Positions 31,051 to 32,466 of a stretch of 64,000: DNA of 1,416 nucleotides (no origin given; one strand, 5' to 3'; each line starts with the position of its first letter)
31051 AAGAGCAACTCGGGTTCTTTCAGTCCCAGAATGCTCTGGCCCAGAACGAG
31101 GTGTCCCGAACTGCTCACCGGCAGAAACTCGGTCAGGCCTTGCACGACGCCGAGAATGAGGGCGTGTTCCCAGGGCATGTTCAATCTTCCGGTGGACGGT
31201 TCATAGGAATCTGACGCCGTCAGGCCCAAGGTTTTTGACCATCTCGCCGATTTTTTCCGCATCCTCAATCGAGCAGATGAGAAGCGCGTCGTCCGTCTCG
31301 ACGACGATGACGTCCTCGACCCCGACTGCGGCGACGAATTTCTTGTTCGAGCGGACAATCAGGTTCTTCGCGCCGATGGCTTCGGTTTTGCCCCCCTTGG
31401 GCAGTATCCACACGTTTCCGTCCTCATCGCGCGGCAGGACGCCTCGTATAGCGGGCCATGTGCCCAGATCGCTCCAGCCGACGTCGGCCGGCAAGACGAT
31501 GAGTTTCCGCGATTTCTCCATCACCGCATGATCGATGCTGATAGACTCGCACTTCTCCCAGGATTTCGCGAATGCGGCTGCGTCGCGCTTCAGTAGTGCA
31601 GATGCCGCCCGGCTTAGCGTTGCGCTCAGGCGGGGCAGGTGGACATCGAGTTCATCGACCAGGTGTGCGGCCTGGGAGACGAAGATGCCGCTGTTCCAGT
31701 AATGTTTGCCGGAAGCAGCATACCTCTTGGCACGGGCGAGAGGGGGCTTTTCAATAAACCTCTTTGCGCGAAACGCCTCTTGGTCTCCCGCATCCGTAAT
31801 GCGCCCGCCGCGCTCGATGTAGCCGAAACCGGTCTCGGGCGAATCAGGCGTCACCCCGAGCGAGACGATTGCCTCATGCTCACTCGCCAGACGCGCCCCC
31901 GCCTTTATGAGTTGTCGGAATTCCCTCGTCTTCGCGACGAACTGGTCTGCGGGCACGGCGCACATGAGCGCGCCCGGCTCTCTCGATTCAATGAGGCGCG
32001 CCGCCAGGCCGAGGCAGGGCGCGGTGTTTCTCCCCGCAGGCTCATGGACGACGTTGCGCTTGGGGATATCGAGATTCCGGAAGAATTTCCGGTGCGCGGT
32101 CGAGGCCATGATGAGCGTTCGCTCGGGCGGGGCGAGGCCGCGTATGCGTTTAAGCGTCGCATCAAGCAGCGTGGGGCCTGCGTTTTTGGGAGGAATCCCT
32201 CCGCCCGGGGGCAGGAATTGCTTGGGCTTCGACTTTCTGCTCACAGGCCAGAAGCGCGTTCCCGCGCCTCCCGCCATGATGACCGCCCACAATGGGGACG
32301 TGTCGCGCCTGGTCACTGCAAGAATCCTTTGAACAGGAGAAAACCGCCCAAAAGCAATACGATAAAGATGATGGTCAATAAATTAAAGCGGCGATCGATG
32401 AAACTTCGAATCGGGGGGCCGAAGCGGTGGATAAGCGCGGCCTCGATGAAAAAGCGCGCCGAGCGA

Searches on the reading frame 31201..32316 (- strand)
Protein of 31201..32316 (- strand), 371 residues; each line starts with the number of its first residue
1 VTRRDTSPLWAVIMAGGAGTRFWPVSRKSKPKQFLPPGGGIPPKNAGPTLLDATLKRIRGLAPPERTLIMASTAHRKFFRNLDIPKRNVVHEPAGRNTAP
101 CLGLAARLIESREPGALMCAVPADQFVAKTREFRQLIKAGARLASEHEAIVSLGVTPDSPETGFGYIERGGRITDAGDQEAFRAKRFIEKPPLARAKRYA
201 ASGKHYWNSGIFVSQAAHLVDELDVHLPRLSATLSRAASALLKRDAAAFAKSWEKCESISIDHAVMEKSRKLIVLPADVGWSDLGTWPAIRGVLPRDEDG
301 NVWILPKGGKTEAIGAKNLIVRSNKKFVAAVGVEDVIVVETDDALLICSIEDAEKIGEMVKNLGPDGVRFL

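Call 84: search_protein_families(library=pfam, proteins=[window:31201-32316:-], max_evalue=0.00001)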
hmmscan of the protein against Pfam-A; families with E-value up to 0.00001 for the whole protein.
window:31201-32316:- (371 aa): 3 families
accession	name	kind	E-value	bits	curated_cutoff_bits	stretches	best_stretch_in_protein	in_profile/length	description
PF00483.29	NTP_transferase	-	4e-35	122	21.2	1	11-293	2-238/245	Nucleotidyl transferase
PF22640.1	ManC_GMP_beta-helix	-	9e-15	54.8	27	1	314-363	6-55/55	MannoseP isomerase/GMP-like beta-helix domain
PF12804.13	NTP_transf_3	-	6.3e-06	26.9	27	0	11-141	1-112/160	MobA-like NTP transferase domain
